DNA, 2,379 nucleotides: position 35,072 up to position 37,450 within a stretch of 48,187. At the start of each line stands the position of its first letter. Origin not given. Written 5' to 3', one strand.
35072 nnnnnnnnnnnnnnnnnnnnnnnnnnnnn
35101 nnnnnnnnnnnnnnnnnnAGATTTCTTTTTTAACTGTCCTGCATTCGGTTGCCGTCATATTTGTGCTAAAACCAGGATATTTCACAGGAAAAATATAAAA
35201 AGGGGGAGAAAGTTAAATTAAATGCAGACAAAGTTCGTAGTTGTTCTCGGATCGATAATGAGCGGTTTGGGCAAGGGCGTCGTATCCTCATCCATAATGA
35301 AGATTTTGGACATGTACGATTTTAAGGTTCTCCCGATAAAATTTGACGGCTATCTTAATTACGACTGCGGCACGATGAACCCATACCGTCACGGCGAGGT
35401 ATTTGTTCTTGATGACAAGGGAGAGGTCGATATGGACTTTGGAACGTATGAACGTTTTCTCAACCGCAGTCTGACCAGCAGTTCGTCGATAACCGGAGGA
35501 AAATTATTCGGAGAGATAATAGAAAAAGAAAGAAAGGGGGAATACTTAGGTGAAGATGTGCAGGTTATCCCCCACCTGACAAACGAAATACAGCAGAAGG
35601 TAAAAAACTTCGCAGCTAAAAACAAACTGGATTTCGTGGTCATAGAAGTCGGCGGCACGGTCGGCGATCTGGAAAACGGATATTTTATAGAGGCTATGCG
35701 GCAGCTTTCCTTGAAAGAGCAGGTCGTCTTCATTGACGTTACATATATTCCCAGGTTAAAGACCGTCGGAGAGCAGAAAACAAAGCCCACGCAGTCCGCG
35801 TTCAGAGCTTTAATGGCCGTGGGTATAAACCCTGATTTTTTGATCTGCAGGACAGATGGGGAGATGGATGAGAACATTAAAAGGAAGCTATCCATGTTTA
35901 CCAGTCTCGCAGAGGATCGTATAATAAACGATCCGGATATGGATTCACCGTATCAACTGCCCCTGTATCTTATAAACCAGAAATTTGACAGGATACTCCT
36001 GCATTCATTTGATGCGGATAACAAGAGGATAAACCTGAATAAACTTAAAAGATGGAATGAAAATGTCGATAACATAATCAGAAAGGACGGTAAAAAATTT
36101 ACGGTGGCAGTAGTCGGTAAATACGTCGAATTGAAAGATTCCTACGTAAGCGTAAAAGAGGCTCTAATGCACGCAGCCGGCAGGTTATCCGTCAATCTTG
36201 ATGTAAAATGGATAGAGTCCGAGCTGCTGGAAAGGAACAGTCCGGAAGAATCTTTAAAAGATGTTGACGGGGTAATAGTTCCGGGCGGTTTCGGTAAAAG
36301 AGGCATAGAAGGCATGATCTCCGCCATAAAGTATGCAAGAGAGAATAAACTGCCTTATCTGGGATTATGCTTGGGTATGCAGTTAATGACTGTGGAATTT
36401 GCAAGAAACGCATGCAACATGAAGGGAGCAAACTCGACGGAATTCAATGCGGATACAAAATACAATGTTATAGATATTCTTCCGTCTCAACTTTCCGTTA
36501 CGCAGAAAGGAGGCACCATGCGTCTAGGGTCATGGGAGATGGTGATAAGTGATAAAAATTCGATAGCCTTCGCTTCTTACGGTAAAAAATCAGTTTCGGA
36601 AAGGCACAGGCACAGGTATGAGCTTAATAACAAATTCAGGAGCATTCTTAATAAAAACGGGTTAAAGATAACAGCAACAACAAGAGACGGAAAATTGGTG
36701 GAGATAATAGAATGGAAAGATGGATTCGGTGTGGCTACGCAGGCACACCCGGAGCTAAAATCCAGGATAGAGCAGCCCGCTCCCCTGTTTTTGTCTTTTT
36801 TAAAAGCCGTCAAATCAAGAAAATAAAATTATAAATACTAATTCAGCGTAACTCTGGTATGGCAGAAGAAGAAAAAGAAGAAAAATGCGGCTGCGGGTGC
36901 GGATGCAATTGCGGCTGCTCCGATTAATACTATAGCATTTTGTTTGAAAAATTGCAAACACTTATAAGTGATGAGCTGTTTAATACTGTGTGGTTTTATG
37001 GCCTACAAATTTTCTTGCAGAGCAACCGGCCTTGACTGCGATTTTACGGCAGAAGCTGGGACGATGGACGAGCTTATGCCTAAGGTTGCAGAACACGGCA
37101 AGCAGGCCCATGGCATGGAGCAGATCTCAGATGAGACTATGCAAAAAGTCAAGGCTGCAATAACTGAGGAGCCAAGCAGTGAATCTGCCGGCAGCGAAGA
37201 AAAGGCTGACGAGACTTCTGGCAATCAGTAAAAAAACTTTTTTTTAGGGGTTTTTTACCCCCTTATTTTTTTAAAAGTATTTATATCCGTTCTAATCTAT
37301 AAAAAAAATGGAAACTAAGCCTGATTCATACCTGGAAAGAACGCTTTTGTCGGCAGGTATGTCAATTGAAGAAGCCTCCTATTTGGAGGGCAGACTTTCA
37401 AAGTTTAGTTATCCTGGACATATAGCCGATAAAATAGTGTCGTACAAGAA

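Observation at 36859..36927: Unannotated 22-codon ORF encoding a CxC-repeat peptide (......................)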

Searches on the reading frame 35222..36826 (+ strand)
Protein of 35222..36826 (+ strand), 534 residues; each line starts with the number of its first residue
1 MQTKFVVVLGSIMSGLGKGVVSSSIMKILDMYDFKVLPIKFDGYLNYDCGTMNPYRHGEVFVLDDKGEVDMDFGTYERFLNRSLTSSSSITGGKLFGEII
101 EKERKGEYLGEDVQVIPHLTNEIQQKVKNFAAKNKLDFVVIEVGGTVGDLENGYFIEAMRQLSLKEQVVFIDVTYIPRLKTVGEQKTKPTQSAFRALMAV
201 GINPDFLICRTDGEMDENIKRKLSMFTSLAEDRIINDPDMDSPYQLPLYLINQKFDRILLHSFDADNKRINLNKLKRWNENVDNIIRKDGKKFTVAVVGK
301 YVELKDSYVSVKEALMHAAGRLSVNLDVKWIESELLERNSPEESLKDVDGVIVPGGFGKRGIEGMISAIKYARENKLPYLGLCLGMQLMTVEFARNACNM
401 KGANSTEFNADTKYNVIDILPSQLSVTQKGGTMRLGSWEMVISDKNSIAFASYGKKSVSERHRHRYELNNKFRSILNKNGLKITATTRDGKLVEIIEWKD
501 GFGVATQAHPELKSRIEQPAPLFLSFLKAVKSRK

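Call 8: find_related_loci(query=window:35222-36823:+, collection=genome_contigs, flank=4000)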
Query window:35222-36823:+ (534 aa) in genome_contigs; peptide patterns used: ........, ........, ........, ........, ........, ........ (x = any residue, [..] = any of these).
103 stretches matched a pattern; 16 encode a relative of the query (tblastn E <= 1e-3); 16 distinct loci.
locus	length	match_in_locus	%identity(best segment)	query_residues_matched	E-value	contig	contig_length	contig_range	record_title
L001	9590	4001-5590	84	1-530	0e+0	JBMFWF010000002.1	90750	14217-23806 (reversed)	MAG: Candidatus Parvarchaeum sp. isolate KM4364-11 NODE_2_length_90750_cov_20.183131, whole genome shotgun sequence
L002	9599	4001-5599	83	1-533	0e+0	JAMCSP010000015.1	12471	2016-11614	MAG: Candidatus Parvarchaeota archaeon isolate FK_Sedi_A_Bin.205 NODE_12842_length_12471_cov_10.9115, whole genome shotg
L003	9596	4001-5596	83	1-532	0e+0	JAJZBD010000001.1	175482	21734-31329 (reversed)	MAG: Nanoarchaeota archaeon isolate HSP2.bin18 NODE_25_length_175482_cov_4.630960, whole genome shotgun sequence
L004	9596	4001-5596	83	1-532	0e+0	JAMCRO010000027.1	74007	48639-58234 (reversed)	MAG: Candidatus Parvarchaeota archaeon isolate FK_Sedi_A_Bin.253 NODE_560_length_74007_cov_5.08839, whole genome shotgun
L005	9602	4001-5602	82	1-534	0e+0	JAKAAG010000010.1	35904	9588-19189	MAG: Nanoarchaeota archaeon isolate TL2-4.bin18 NODE_472_length_35904_cov_357.864131, whole genome shotgun sequence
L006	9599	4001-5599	82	1-533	0e+0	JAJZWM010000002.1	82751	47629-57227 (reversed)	MAG: Nanoarchaeota archaeon isolate TL1-2.bin12 NODE_176_length_82751_cov_80.6641, whole genome shotgun sequence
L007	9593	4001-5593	82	1-531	0e+0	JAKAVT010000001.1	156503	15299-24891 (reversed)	MAG: Nanoarchaeota archaeon isolate YP4.bin125 NODE_105_length_156503_cov_4.263909, whole genome shotgun sequence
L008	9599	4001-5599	78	1-533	0e+0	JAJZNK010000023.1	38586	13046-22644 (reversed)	MAG: Nanoarchaeota archaeon isolate MAS3.bin90 NODE_1892_length_38586_cov_1.505499, whole genome shotgun sequence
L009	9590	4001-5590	79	1-530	0e+0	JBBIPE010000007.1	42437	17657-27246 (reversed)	MAG: archaeon isolate QH1S170213_bin_296 NODE_50_length_42437_cov_11.1561, whole genome shotgun sequence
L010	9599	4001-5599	78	1-533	0e+0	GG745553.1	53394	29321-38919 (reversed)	MAG: Candidatus Parvarchaeum acidophilus ARMAN-5 genomic scaffold Scf_ARM5contig_1637, whole genome shotgun sequence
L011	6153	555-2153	61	1-532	0e+0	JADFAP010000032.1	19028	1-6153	MAG: Candidatus Acidifodinimicrobium mancum isolate FK_bin.410 NODE_10238_length_19028_cov_11.5746, whole genome shotgun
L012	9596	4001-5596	59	1-530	0e+0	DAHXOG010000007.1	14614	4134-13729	MAG TPA_asm: Candidatus Mancarchaeum sp. isolate clean1801 NODE_7_length_14614_cov_2.562988, whole genome shotgun sequen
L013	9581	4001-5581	58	1-528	0e+0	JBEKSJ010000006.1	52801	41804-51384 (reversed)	MAG: Candidatus Micrarchaeaceae archaeon isolate SPRUCE 531 SPRUCE_531_6, whole genome shotgun sequence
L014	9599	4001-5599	58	1-532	0e+0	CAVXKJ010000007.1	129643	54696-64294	MAG: uncultured Candidatus Micrarchaeota archaeon isolate MFD09222.bin.2.65 genome assembly, contig: contig_77207, whole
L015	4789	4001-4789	89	1-263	5e-157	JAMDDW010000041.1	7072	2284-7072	MAG: Candidatus Parvarchaeota archaeon isolate FK_Sedi_B_Bin.122 NODE_46604_length_7072_cov_3.2982, whole genome shotgun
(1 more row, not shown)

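Call 27: find_encoding_contigs(protein=window:35222-36826:+, flank=3000, max_places=6)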
Protein window:35222-36826:+ (534 aa): 24 contigs read that carry it; 6 places shown.
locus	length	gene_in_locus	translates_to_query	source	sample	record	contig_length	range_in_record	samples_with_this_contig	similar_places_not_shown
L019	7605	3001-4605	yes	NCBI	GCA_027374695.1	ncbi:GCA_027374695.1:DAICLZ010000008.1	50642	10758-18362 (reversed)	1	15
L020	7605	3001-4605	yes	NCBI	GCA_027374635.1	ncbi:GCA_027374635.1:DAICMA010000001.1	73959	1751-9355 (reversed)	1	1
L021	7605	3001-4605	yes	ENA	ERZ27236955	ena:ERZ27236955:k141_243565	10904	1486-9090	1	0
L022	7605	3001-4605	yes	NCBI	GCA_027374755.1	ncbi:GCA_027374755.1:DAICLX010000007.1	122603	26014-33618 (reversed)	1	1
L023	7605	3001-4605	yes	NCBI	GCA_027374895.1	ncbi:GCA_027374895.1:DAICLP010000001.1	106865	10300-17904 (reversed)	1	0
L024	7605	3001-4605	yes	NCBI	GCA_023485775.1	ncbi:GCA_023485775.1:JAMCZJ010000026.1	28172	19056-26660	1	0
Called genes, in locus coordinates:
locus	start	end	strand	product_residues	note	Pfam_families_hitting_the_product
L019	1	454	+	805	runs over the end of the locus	PF00690:Cation_ATPase_N, PF00122:E1-E2_ATPase, PF00702:Hydrolase, PF13246:Cation_ATPase (faint), PF08282:Hydrolase_3 (weak), PF00689:Cation_ATPase_C (weak)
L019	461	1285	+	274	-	-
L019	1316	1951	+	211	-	-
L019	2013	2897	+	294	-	-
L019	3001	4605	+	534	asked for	PF06418:CTP_synth_N, PF07722:Peptidase_C26 (faint), PF00117:GATase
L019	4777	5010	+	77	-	PF06348:DUF1059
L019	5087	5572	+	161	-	-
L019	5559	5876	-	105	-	PF04434:SWIM (weak)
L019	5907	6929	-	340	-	PF08240:ADH_N, PF00107:ADH_zinc_N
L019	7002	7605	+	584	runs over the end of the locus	PF19291:TREH_N (weak), PF00723:Glyco_hydro_15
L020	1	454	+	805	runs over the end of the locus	PF00690:Cation_ATPase_N, PF00122:E1-E2_ATPase, PF00702:Hydrolase, PF13246:Cation_ATPase (faint), PF08282:Hydrolase_3 (weak)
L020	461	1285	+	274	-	-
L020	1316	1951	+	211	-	-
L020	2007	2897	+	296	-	-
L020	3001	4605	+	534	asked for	PF06418:CTP_synth_N, PF07722:Peptidase_C26 (faint), PF00117:GATase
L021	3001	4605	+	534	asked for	PF06418:CTP_synth_N, PF07722:Peptidase_C26 (faint), PF00117:GATase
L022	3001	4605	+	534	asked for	PF06418:CTP_synth_N, PF07722:Peptidase_C26 (faint), PF00117:GATase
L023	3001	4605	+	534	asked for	PF06418:CTP_synth_N, PF07722:Peptidase_C26 (faint), PF00117:GATase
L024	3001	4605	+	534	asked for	PF06418:CTP_synth_N, PF07722:Peptidase_C26 (faint), PF00117:GATase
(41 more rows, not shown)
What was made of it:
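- Checked: The ORF lies 32 nt after the stop of pyrG (35222-36826; CTP_synth_N/GATase, call 27).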

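Call 47: find_homologous_proteins(query=window:35222-36823:+, max_evalue=1e-100)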
Query window:35222-36823:+ (534 aa): 7970 proteins with E <= 1e-100 among 8000 candidates; the best 120 are listed.
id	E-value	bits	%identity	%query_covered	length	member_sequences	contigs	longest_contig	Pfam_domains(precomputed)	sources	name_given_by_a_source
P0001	0.0e+0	1196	100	100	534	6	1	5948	PF07722.20,PF06418.21,PF00117.35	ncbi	-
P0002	0.0e+0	1012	82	100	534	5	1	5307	PF07722.20,PF06418.21,PF00117.35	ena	-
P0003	1.6e-295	999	82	100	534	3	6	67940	PF07722.20,PF06418.21,PF00117.35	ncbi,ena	-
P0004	4.6e-295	997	81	100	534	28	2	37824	PF07722.20,PF06418.21,PF00117.35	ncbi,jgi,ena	jgi:CTP synthase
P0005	5.5e-295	997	82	100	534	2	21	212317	PF07722.20,PF06418.21,PF00117.35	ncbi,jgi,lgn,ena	jgi:CTP synthase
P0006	1.2e-293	993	81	100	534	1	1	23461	PF07722.20,PF06418.21,PF00117.35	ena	-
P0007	5.6e-293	990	81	100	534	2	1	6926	PF07722.20,PF06418.21,PF00117.35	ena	-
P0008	3.1e-291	985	81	99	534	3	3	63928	PF06418.21,PF00117.35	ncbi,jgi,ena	jgi:CTP synthase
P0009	2.9e-290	981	80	100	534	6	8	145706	PF07722.20,PF06418.21,PF00117.35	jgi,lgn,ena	jgi:CTP synthase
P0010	4.4e-290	981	82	99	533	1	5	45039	PF07722.20,PF06418.21,PF00117.35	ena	-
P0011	2.2e-286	969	79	99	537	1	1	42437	PF07722.20,PF06418.21,PF00117.35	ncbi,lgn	-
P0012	3.3e-284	961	79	100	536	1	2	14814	PF07722.20,PF06418.21,PF00117.35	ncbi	-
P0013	2.6e-283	958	78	100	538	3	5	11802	PF07722.20,PF06418.21,PF00117.35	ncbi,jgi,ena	jgi:CTP synthase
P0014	3.0e-282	955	77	100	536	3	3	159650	PF06418.21,PF00117.35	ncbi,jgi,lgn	jgi:CTP synthase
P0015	7.8e-280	947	76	99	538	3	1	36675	PF07722.20,PF06418.21,PF00117.35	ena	-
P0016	8.6e-244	828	67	99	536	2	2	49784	PF07722.20,PF06418.21,PF00117.35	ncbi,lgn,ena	-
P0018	3.7e-232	790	64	99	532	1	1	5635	PF07722.20,PF06418.21,PF00117.35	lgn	-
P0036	8.3e-225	765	60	100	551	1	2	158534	PF07722.20,PF06418.21,PF00117.35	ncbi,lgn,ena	-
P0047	1.1e-222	758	61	100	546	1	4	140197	PF07722.20,PF06418.21,PF00117.35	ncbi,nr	ncbi:MAG: CTP synthase [Candidatus Parvarchaeota archaeon]|nr:CTP synthase [Candidatus Parvarchaeota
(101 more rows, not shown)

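Call 48: find_encoding_contigs(protein=P0016, flank=2500, max_places=2)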
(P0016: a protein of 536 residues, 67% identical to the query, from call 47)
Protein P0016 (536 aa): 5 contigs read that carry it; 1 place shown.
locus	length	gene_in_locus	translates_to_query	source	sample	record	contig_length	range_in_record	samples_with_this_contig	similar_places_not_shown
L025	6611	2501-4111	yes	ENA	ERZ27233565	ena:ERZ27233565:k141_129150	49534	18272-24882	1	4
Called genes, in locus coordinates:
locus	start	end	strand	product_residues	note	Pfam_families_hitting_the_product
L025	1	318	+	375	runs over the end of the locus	PF00091:Tubulin, PF12327:FtsZ_C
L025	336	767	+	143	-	PF00584:SecE (weak)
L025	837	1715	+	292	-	PF00892:EamA, PF08627:CRT-like (weak)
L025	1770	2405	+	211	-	-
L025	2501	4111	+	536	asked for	PF06418:CTP_synth_N, PF07722:Peptidase_C26 (faint), PF00117:GATase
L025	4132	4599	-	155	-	-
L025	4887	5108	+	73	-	PF06348:DUF1059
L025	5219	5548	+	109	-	PF04434:SWIM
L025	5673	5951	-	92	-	-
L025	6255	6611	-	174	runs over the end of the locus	-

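Call 49: find_encoding_contigs(protein=P0015, flank=2500, max_places=1)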
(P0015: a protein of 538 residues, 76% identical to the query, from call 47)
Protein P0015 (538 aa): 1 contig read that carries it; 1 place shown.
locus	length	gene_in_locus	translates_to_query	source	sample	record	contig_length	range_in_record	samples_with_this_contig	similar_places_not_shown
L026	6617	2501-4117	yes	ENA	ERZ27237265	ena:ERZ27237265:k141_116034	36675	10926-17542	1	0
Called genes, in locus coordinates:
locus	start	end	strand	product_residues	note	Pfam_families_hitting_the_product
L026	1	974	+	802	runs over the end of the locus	PF00690:Cation_ATPase_N, PF00122:E1-E2_ATPase, PF00702:Hydrolase, PF08282:Hydrolase_3 (weak)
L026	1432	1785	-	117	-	-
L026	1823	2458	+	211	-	-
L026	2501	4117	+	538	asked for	PF06418:CTP_synth_N, PF00117:GATase, PF07722:Peptidase_C26 (faint)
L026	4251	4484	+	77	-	PF06348:DUF1059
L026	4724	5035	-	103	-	PF04434:SWIM (weak)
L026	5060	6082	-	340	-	PF08240:ADH_N, PF00107:ADH_zinc_N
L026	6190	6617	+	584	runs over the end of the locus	PF19291:TREH_N, PF00723:Glyco_hydro_15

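Call 50: find_encoding_contigs(protein=P0014, flank=2500, max_places=1)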
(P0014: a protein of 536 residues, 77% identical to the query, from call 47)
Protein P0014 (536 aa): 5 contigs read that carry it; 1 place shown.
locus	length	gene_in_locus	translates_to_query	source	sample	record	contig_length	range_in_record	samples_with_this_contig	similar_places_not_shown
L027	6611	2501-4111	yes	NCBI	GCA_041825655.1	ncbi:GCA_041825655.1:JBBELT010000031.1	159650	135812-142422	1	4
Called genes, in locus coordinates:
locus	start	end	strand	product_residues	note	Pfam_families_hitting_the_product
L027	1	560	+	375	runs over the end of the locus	PF00091:Tubulin, PF12327:FtsZ_C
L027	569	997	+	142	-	PF00584:SecE (weak)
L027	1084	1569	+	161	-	-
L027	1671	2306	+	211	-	-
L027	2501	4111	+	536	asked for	PF06418:CTP_synth_N, PF00117:GATase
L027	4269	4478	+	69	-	PF06348:DUF1059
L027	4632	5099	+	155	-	-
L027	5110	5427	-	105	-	PF04434:SWIM (weak)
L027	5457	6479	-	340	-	PF08240:ADH_N, PF00107:ADH_zinc_N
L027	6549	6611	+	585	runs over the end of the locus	PF19291:TREH_N, PF00723:Glyco_hydro_15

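Call 51: find_encoding_contigs(protein=P0047, flank=2500, max_places=1)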
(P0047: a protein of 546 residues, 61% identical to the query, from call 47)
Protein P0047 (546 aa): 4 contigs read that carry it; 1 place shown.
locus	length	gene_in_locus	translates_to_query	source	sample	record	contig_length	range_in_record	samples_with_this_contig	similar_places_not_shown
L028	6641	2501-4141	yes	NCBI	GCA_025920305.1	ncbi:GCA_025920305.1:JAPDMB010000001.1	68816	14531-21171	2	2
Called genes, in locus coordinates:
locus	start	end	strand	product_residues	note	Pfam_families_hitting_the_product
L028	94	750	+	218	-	-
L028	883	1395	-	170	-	PF00719:Pyrophosphatase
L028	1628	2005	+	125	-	-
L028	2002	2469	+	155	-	-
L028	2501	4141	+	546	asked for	PF06418:CTP_synth_N, PF00117:GATase, PF07722:Peptidase_C26 (faint)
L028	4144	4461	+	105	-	PF00085:Thioredoxin, PF13098:Thioredoxin_2, PF13905:Thioredoxin_8 (faint)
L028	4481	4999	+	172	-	PF02778:tRNA_int_endo_N, PF01974:tRNA_int_endo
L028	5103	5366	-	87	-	PF00276:Ribosomal_L23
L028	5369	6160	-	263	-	PF00573:Ribosomal_L4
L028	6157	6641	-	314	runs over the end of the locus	PF00297:Ribosomal_L3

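Call 54: find_encoding_contigs(protein=P0018, flank=2500, max_places=1)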
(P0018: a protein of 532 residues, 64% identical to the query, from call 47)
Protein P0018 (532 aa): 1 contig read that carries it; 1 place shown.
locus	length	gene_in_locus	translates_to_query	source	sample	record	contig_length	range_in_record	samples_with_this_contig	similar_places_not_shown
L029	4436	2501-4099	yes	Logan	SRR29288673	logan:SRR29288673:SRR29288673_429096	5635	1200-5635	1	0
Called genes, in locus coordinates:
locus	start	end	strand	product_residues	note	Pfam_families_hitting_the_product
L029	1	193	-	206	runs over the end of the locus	-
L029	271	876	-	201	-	-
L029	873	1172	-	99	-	PF01176:eIF-1a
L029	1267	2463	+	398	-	PF00152:tRNA-synt_2 (faint), PF13393:tRNA-synt_His, PF00587:tRNA-synt_2b, PF03129:HGTP_anticodon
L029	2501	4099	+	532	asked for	PF06418:CTP_synth_N, PF00117:GATase, PF07722:Peptidase_C26 (weak)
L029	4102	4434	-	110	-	?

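Call 55: find_encoding_contigs(protein=P0036, flank=2500, max_places=1)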
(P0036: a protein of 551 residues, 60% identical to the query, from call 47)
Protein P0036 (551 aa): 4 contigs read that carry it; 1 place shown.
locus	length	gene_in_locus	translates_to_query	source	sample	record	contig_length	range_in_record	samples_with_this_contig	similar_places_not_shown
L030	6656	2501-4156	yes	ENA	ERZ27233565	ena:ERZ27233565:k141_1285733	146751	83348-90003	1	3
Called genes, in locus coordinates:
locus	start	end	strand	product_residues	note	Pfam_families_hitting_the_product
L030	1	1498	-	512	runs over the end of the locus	PF13181:TPR_8 (faint), PF13371:TPR_9 (faint), PF13414:TPR_11, PF13424:TPR_12 (faint), PF13432:TPR_16 (weak), PF00515:TPR_1 (weak), PF07719:TPR_2 (weak), PF00004:AAA, +5 more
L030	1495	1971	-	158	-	PF00075:RNase_H, PF13456:RVT_3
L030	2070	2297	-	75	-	-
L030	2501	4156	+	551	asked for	PF06418:CTP_synth_N, PF00117:GATase, PF07722:Peptidase_C26 (faint)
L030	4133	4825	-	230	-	PF00535:Glycos_transf_2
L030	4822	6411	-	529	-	PF01943:Polysacc_synt, PF13440:Polysacc_synt_3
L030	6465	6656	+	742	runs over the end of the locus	-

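Call 78: find_encoding_contigs(protein=P0013, flank=1500, max_places=1)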
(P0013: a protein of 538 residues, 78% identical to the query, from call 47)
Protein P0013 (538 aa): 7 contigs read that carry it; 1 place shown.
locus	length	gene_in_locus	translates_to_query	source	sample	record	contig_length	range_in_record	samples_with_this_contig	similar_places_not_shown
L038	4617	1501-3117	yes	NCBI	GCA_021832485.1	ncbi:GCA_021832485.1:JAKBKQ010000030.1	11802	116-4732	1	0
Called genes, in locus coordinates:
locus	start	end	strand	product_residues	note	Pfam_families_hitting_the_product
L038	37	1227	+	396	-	-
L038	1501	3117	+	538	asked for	PF06418:CTP_synth_N, PF00117:GATase, PF07722:Peptidase_C26 (faint)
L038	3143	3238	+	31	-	-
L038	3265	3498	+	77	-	PF06348:DUF1059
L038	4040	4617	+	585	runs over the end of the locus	PF19291:TREH_N, PF00723:Glyco_hydro_15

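Call 79: find_encoding_contigs(protein=P0012, flank=1500, max_places=1)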
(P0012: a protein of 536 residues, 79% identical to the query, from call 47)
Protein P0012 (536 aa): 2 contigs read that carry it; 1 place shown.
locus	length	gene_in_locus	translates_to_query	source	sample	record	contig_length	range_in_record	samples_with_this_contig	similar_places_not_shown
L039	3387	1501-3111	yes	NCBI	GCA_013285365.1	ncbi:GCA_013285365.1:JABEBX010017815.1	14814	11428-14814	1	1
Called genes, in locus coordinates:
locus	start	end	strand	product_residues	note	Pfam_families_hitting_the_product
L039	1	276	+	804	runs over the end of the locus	PF00690:Cation_ATPase_N, PF00122:E1-E2_ATPase, PF00702:Hydrolase, PF08282:Hydrolase_3 (weak)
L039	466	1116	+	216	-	-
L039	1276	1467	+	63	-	-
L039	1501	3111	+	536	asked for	PF06418:CTP_synth_N, PF07722:Peptidase_C26 (faint), PF00117:GATase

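Call 90: search_protein_families(library=pfam, proteins=[L025:4132-4599:-], max_evalue=0.001)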
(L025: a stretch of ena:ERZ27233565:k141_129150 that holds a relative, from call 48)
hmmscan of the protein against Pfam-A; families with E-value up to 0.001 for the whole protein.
L025:4132-4599:- (155 aa): 0 families

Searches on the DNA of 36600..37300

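Call 40: search_rna_families(source=window, start=36600, end=37300, threshold=evalue, max_evalue=1)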
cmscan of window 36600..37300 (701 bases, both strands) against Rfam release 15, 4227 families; matches with E-value up to 1: 1.
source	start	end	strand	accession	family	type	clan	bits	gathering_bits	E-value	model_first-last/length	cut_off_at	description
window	36718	36803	-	RF02158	NPPA-AS1_3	Gene; lncRNA;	-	14.7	55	0.98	1-108/108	no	NPPA antisense RNA 1 conserved region 3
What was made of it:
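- There is no Rfam hit (call 40).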

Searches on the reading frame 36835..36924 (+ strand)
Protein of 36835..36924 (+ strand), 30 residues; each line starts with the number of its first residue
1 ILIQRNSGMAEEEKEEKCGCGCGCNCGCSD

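Call 46: search_protein_representatives(protein=window:36835-36924:+)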
Query: 30 residues. Proteins with E-value up to 0.001 (for the whole library): 0; up to 1e-10: 0; up to 1e-30: 0. The best 0 are listed.
